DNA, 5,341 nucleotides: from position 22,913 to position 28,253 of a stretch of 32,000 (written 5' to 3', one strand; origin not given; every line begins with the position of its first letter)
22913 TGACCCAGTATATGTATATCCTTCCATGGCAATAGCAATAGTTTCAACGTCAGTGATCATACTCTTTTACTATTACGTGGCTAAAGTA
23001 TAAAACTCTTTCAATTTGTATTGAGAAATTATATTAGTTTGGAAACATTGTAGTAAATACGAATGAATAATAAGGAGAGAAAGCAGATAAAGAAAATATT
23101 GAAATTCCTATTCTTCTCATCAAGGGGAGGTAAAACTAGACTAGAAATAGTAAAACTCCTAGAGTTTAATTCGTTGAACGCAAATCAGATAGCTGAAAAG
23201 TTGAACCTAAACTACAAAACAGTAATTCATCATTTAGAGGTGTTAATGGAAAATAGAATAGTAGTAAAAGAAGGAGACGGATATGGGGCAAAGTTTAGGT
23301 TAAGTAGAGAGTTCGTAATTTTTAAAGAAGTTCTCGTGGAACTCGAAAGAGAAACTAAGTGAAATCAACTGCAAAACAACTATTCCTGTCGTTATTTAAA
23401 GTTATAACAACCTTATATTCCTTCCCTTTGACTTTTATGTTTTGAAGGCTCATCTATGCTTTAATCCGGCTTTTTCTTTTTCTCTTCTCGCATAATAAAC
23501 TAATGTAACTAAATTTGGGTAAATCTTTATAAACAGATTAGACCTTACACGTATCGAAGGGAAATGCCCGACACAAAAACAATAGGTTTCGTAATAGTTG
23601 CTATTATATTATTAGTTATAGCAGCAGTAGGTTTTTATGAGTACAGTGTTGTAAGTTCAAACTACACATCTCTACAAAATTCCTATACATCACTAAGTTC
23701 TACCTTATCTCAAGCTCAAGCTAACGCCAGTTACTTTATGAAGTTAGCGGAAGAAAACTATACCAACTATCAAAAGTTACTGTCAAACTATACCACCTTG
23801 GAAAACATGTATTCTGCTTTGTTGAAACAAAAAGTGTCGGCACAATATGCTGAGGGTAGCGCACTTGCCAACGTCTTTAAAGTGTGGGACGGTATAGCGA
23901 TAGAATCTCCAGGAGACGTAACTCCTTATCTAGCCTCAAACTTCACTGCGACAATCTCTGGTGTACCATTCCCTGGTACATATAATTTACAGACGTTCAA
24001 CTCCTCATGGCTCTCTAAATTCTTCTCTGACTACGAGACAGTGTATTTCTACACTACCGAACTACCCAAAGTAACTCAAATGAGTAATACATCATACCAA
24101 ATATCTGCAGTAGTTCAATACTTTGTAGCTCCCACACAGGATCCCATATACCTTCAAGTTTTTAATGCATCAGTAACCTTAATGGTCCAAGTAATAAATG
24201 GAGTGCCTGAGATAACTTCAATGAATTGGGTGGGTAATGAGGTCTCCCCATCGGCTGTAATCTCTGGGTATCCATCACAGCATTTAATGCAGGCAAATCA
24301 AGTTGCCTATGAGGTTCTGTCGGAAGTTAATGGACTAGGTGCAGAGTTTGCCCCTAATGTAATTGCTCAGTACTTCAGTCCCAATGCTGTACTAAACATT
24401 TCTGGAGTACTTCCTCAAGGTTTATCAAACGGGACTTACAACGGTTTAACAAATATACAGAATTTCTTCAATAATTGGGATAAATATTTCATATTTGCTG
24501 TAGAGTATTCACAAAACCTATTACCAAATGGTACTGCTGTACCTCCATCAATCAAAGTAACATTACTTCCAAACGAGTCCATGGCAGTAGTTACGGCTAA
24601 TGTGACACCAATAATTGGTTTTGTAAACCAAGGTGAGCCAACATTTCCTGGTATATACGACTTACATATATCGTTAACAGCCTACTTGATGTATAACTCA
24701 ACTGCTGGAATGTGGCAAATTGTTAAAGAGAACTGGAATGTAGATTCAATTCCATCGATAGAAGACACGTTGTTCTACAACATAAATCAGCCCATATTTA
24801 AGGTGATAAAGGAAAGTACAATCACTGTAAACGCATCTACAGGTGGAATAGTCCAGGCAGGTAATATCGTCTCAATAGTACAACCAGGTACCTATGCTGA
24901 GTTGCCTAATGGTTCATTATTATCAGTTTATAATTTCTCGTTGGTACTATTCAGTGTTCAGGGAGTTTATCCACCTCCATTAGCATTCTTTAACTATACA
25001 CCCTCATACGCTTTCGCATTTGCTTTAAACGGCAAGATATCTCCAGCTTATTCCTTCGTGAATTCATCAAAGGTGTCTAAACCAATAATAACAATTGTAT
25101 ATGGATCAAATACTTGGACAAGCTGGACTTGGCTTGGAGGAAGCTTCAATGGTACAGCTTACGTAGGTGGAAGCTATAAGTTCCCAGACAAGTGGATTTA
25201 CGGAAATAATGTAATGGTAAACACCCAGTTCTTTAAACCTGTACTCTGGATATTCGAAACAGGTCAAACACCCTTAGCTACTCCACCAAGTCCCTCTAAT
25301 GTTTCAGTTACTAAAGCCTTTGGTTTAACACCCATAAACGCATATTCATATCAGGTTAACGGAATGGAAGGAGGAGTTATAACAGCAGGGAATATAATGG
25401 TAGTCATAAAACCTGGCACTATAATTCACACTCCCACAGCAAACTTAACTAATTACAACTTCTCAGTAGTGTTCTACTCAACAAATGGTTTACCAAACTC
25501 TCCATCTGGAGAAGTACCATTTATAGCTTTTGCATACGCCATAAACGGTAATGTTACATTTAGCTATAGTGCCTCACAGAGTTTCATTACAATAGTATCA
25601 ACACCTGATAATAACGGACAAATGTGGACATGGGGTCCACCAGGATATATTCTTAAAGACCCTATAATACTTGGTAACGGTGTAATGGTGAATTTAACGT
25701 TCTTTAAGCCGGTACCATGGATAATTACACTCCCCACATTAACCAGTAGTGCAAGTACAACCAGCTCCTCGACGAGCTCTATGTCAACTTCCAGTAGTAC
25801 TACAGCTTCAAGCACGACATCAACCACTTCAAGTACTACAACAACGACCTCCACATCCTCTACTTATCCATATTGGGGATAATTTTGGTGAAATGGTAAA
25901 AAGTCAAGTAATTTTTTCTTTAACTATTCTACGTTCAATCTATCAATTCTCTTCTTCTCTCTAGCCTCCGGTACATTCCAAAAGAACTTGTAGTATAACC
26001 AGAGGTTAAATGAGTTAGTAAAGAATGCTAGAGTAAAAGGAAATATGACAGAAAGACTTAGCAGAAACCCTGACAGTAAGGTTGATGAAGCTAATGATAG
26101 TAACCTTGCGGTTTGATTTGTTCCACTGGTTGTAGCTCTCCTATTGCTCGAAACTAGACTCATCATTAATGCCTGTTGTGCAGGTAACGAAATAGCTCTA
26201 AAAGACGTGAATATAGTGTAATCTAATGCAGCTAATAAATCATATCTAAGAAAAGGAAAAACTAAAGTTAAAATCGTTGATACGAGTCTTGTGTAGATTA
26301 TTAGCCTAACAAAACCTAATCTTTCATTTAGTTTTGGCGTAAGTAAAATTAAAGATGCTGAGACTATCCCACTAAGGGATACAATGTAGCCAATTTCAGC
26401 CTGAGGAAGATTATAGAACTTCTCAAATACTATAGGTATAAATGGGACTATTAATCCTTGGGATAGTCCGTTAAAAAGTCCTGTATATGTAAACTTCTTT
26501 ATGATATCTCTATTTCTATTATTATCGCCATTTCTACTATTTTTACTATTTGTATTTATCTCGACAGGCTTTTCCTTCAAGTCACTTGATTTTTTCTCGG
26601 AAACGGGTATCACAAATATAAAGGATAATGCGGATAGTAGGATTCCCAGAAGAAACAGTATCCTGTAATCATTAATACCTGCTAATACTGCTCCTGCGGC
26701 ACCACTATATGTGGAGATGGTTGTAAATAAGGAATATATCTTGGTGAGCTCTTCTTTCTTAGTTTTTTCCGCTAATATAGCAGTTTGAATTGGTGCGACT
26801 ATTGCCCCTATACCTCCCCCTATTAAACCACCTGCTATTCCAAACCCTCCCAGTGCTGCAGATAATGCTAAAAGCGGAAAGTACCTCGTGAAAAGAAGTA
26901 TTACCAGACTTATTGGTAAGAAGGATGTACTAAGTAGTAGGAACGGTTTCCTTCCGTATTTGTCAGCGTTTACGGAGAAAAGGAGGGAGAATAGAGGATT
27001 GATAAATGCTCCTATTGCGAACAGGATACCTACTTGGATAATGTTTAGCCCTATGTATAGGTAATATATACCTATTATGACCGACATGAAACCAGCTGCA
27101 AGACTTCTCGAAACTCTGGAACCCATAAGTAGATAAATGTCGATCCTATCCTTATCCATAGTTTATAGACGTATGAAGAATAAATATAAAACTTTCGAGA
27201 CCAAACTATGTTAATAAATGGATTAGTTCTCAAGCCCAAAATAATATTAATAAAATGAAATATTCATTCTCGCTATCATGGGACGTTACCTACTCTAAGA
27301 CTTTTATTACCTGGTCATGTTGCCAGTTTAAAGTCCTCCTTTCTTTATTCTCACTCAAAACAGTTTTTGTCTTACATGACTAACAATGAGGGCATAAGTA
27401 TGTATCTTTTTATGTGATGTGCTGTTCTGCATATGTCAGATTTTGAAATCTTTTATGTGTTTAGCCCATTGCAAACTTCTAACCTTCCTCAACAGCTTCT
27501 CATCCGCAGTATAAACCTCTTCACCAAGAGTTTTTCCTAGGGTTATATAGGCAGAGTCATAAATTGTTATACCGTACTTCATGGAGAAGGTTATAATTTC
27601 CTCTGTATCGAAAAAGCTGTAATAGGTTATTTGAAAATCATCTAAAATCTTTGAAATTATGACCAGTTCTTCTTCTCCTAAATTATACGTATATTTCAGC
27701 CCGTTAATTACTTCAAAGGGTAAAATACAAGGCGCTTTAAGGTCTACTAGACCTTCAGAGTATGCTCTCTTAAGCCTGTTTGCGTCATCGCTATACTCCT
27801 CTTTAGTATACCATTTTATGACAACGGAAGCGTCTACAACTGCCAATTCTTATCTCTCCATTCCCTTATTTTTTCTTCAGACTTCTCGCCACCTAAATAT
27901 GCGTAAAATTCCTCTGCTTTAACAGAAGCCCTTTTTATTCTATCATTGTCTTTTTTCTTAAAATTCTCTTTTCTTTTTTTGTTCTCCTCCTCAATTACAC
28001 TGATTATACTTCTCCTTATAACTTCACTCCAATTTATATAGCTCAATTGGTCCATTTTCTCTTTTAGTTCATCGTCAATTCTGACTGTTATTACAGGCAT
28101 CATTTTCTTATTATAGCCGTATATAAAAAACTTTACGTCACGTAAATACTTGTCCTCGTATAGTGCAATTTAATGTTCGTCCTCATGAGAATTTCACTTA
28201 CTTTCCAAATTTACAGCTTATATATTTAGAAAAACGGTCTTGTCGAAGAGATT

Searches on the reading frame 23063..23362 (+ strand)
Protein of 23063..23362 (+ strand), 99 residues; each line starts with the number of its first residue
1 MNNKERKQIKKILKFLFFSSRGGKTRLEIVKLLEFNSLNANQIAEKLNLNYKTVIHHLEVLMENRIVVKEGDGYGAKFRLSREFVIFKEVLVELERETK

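Call 97: search_protein_families(library=pfam, proteins=[window:23063-23362:+], max_evalue=0.001)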
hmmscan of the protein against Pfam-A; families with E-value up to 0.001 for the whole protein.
window:23063-23362:+ (99 aa): 2 families
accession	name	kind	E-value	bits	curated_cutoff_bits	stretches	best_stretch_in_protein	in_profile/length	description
PF01022.26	HTH_5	-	7.3e-11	42.2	22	1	24-67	2-45/47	Bacterial regulatory protein, arsR family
PF21476.4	PF0610-like_N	-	4e-05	24.2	33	1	25-60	2-37/50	PF0610-like, N-terminal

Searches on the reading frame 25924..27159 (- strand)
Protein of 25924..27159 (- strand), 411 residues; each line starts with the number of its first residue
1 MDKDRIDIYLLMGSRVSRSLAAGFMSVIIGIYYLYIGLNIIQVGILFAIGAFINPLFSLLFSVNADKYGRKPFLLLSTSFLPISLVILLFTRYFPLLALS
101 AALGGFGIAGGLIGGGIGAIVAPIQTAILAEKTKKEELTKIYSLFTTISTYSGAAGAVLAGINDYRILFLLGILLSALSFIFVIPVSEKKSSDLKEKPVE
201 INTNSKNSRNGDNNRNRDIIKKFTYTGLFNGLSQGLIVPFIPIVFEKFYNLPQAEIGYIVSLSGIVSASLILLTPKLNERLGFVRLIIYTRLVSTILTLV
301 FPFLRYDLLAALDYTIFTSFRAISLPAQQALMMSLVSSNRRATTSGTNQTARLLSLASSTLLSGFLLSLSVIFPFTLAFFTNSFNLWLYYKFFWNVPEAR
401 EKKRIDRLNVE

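Call 97: search_protein_families(library=pfam, proteins=[window:25924-27159:-], max_evalue=0.001)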
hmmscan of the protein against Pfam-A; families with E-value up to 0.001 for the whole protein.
window:25924-27159:- (411 aa): 2 families
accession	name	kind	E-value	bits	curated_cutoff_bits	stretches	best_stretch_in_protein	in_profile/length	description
PF07690.21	MFS_1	-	2.2e-28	99.6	33.4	1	19-356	9-343/347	Major Facilitator Superfamily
PF12832.13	MFS_1_like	-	2.6e-06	27.2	25.2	1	29-337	22-327/373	MFS_1 like family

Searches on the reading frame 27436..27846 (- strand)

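Call 5: search_protein_families(library=pfam, proteins=[window:27436-27846:-], max_evalue=1)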
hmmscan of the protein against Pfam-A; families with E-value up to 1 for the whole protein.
window:27436-27846:- (136 aa): 2 families
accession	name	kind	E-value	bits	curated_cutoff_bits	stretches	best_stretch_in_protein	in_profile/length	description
PF01850.27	PIN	-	1.8e-09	38.7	23.6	1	3-120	2-116/120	PIN domain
PF18167.6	Sa_NUDIX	-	0.025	14.9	25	1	9-81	79-146/199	SMODS-associated NUDIX domain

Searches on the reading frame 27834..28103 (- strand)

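Call 5: search_protein_families(library=pfam, proteins=[window:27834-28103:-], max_evalue=1)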
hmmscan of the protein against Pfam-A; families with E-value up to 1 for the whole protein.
window:27834-28103:- (89 aa): 3 families
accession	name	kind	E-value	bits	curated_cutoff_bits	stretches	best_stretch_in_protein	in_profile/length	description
PF19807.5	DUF6290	-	0.014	16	27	1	2-41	1-43/72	Family of unknown function (DUF6290)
PF24434.1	DUF7557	-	0.14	12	25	1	6-20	3-17/45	Family of unknown function (DUF7557)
PF01402.27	RHH_1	-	0.51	10.8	20.5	1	5-20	2-17/39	Ribbon-helix-helix protein, copG family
